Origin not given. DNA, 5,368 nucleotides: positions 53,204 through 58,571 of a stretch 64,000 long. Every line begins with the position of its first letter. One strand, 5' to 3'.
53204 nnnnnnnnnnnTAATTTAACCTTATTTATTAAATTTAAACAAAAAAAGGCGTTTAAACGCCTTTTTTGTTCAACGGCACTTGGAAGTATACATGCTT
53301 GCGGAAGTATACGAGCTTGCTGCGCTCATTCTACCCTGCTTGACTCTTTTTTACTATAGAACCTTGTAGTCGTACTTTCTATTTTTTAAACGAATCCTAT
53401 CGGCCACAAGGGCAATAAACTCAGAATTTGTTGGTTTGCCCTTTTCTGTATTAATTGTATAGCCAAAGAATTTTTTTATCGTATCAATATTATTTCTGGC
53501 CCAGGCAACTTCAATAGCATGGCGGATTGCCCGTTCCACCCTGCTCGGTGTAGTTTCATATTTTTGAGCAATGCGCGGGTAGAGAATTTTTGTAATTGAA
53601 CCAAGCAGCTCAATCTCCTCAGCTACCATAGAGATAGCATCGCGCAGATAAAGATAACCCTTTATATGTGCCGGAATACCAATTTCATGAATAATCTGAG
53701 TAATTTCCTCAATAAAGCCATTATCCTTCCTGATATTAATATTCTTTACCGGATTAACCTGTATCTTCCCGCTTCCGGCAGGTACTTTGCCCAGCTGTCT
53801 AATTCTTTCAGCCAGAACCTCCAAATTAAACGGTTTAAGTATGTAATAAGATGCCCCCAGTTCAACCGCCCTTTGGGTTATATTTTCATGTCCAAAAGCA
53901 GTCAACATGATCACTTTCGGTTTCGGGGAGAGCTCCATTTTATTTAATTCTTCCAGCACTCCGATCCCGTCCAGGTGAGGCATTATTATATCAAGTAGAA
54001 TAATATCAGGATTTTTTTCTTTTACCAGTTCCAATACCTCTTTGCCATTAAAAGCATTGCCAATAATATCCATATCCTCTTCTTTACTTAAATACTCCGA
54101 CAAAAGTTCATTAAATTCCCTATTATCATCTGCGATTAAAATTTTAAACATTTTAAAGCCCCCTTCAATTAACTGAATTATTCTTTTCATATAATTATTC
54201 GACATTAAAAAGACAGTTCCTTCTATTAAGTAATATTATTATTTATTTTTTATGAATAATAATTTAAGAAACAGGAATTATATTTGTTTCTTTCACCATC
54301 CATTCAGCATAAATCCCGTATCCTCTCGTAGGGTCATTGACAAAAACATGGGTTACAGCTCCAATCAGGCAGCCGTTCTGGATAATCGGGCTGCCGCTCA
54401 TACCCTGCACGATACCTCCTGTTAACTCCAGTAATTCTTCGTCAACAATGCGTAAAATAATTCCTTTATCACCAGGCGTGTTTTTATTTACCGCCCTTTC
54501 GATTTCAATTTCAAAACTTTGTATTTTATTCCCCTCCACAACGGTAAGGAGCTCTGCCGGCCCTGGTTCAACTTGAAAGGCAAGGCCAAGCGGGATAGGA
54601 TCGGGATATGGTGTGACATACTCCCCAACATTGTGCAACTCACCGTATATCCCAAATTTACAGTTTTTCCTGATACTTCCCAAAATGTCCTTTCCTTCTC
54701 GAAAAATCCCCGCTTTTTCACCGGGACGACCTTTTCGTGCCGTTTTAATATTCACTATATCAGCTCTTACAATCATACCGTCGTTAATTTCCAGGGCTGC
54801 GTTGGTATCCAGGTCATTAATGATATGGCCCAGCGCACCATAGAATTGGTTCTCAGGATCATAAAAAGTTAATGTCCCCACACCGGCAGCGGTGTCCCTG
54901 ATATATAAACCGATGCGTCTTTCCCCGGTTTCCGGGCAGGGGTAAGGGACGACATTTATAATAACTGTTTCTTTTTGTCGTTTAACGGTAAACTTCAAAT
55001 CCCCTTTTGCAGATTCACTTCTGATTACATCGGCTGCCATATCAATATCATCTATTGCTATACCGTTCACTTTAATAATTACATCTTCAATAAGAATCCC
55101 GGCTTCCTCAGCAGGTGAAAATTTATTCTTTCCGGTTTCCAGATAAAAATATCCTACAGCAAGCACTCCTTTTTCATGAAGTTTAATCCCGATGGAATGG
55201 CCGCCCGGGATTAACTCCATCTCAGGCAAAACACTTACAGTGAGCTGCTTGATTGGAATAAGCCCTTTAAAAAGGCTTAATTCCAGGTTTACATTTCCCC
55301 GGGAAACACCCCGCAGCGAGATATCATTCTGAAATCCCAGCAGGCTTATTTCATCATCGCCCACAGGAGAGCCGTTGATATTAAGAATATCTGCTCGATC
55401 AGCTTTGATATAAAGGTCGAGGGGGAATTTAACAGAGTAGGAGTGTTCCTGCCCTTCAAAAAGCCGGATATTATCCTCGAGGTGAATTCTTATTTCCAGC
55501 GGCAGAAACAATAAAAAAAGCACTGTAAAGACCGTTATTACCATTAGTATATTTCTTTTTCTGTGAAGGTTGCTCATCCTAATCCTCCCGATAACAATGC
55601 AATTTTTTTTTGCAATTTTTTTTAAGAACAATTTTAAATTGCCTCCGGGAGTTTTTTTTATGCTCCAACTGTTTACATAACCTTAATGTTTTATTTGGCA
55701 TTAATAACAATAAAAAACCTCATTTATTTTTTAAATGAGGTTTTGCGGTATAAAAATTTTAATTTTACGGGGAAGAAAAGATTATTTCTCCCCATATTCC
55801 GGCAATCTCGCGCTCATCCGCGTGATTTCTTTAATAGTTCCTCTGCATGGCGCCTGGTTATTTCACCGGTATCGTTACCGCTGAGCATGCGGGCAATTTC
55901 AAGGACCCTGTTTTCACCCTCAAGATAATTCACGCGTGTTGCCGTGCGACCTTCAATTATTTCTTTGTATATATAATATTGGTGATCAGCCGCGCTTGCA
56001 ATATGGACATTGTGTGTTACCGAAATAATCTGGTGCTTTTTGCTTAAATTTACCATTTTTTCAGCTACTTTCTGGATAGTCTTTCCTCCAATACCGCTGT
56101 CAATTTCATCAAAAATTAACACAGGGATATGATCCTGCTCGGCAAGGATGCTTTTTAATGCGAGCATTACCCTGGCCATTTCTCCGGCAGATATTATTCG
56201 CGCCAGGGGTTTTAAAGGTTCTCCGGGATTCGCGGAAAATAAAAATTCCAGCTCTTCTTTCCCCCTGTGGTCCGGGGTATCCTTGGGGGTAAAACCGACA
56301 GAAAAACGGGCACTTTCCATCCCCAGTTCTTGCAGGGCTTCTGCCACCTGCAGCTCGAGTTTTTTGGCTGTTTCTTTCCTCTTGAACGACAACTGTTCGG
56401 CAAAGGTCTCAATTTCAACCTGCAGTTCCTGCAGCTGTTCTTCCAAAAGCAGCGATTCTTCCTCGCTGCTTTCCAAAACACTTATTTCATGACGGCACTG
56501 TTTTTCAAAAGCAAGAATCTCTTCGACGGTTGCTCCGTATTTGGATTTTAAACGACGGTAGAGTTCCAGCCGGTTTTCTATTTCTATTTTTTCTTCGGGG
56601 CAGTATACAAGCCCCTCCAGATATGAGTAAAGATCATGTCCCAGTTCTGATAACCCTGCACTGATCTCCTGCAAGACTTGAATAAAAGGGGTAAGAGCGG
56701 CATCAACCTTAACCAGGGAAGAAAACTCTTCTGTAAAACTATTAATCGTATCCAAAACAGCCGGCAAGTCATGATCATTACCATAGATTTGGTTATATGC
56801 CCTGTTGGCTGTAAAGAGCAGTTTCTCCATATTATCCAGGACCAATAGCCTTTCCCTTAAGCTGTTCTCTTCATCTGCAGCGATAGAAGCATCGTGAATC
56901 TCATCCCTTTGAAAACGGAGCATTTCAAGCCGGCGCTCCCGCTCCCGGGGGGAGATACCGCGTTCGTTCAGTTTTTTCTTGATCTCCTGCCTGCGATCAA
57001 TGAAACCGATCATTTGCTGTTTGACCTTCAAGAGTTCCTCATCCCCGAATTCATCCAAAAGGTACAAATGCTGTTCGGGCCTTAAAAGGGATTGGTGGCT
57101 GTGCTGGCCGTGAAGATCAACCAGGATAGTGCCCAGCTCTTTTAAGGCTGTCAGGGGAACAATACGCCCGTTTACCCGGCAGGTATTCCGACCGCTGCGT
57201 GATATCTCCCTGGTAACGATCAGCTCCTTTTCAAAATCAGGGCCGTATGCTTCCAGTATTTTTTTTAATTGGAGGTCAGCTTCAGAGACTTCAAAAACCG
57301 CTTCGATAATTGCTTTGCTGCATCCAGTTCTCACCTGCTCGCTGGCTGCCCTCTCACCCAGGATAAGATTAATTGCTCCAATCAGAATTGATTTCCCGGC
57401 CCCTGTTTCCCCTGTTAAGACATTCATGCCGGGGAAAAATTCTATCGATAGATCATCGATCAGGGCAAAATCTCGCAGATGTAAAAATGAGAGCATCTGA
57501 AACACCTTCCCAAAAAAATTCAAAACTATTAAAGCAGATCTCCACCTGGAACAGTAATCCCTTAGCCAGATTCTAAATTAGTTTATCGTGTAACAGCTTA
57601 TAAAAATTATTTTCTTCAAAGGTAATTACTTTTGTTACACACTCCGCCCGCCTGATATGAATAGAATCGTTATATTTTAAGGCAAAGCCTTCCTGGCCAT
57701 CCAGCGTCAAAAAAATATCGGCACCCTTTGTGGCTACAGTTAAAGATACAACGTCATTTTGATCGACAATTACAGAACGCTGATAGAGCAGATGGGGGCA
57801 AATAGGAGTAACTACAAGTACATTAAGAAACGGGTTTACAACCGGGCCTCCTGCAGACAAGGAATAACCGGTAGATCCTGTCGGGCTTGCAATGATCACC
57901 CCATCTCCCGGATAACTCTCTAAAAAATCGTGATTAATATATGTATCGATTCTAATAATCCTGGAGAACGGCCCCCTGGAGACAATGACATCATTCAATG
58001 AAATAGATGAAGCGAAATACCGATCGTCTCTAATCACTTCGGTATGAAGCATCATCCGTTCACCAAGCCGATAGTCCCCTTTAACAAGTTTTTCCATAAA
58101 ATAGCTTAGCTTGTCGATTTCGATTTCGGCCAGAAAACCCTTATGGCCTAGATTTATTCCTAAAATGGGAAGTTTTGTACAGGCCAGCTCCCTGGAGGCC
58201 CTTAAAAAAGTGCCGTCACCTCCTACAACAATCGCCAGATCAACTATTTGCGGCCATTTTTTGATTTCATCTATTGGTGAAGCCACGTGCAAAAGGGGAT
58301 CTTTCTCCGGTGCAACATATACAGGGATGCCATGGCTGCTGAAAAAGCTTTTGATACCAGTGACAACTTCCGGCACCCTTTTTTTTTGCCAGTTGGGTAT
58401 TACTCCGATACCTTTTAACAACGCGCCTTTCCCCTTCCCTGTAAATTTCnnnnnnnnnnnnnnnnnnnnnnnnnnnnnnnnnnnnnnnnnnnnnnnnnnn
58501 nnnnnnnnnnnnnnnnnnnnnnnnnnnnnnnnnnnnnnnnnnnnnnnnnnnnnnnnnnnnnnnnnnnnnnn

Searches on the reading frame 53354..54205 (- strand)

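Call 27: search_protein_families(library=pfam, proteins=[window:53354-54205:-], max_evalue=0.0001)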
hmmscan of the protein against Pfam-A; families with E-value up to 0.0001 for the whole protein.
window:53354-54205:- (283 aa): 2 families
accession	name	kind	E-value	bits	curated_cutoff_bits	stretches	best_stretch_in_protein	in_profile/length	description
PF08769.17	Spo0A_C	-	9e-45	151.4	25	1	168-271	1-104/104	Sporulation initiation factor Spo0A C terminal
PF00072.30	Response_reg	-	4e-28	98.2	30.2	1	22-136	1-111/111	Response regulator receiver domain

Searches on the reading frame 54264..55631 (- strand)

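Call 27: search_protein_families(library=pfam, proteins=[window:54264-55631:-], max_evalue=0.0001)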
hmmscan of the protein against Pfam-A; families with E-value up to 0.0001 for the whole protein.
window:54264-55631:- (455 aa): 3 families
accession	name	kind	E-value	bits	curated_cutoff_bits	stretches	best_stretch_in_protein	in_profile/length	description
PF05580.18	Peptidase_S55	-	5.2e-81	272.1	25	1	237-446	2-210/210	SpoIVB peptidase S55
PF17820.7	PDZ_6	-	3.5e-09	36.7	27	1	170-218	7-54/54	PDZ domain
PF13180.12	PDZ_2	-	3.3e-08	34.1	27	1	170-227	21-78/80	PDZ domain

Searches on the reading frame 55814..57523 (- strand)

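Call 27: search_protein_families(library=pfam, proteins=[window:55814-57523:-], max_evalue=0.0001)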
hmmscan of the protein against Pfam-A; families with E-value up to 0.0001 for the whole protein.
window:55814-57523:- (569 aa): 4 families
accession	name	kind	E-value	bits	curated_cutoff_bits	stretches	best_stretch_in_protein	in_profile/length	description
PF02463.25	SMC_N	-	6.8e-22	78.4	40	1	14-520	5-213/220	RecF/RecN/SMC N terminal domain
PF13476.12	AAA_23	-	3.3e-12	47.9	27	1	14-219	2-176/201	AAA domain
PF13304.12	AAA_21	-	8.5e-07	29.8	27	0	454-508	246-302/304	AAA domain, putative AbiEii toxin, Type IV TA system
PF13175.12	AAA_15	-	4.4e-05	23.7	32.1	0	10-509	1-374/374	AAA ATPase domain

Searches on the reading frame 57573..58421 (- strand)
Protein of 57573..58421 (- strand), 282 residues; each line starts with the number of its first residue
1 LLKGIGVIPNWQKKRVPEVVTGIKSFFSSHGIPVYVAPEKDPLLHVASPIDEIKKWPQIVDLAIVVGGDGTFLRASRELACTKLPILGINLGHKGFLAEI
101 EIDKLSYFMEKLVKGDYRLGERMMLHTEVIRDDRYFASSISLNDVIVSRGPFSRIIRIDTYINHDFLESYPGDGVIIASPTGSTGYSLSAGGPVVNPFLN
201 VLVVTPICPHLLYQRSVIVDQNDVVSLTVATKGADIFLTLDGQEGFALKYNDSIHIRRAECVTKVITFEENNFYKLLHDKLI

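Call 4: search_protein_families(library=pfam, proteins=[window:57573-58421:-], max_evalue=0.01)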
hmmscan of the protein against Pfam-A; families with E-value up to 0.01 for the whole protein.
window:57573-58421:- (282 aa): 2 families
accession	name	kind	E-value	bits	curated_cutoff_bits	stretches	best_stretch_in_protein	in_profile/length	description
PF20143.4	NAD_kinase_C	-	3.6e-31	108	23.7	1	142-266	1-124/126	ATP-NAD kinase C-terminal domain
PF01513.26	NAD_kinase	-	4.3e-18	66.3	25.5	1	57-117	70-130/130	ATP-NAD kinase N-terminal domain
